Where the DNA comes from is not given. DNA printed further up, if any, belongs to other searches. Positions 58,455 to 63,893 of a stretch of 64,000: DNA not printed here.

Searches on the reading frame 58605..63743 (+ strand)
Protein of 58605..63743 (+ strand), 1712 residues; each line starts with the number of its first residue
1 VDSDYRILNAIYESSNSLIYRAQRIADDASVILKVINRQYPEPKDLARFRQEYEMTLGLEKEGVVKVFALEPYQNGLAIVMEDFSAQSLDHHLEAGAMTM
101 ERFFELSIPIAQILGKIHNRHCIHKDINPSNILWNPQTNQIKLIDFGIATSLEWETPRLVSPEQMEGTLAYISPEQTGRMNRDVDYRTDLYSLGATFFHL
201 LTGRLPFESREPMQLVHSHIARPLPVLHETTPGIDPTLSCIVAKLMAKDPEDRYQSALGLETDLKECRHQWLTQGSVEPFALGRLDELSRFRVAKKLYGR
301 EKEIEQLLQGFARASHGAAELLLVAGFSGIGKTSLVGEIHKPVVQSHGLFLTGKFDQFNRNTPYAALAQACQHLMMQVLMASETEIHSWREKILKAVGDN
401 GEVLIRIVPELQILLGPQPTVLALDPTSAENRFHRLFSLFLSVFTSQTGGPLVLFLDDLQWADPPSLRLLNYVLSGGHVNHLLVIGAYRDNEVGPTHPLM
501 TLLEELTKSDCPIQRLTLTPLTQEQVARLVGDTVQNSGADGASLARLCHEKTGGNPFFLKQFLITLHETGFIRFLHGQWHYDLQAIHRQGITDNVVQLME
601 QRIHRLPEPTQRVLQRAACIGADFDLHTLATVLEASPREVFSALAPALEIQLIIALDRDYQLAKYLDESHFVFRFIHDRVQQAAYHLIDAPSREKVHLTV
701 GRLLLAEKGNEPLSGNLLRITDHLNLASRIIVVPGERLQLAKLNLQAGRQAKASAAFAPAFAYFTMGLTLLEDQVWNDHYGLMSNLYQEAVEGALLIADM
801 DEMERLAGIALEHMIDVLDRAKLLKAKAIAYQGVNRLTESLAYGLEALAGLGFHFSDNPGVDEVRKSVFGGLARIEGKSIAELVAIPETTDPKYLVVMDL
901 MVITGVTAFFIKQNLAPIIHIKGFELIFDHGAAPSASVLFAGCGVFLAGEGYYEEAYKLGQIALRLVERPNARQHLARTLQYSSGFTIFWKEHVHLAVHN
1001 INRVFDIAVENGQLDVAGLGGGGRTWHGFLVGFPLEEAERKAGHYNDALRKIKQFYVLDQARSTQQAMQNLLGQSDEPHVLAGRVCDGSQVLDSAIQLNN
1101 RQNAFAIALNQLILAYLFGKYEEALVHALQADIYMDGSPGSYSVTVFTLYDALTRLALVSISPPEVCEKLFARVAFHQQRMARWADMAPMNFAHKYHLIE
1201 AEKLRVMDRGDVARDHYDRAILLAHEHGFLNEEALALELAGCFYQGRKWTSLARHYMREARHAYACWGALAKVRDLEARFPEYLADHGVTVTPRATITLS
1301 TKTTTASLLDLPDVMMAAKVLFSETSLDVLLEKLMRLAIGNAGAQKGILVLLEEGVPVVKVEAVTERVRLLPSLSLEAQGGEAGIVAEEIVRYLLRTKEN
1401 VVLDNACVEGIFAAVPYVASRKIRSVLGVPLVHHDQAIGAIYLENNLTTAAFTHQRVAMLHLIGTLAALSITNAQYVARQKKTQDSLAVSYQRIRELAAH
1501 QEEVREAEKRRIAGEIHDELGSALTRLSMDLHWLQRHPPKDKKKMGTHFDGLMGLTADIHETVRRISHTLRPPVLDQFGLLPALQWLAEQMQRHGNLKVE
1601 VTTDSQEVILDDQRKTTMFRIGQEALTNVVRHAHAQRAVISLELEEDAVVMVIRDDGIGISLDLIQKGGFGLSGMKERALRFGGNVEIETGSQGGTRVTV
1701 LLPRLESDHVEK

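Call 41: search_protein_families(library=pfam, proteins=[window:58605-63743:+], max_evalue=0.00001)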
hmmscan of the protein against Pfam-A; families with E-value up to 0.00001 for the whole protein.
window:58605-63743:+ (1712 aa): 7 families
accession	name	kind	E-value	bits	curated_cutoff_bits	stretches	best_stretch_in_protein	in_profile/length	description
PF13191.12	AAA_16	-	7.1e-37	127.9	32.6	1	296-485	1-167/167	AAA ATPase domain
PF00069.31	Pkinase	-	7.9e-33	114.4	31.7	1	15-255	11-253/263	Protein kinase domain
PF07714.23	PK_Tyr_Ser-Thr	-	1.8e-19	70.5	23.1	1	24-254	24-249/258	Protein tyrosine and serine/threonine kinase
PF02518.31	HATPase_c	-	9.8e-14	52.2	26.4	1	1617-1704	5-109/111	Histidine kinase-, DNA gyrase B-, and HSP90-like ATPase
PF01590.32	GAF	-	1.6e-11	45.3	22.4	1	1327-1471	2-133/133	GAF domain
PF07730.19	HisKA_3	-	1e-10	42.5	24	1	1508-1575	1-68/68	Histidine kinase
PF13185.12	GAF_2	-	6.3e-09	36.6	28.6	1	1325-1471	2-135/136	GAF domain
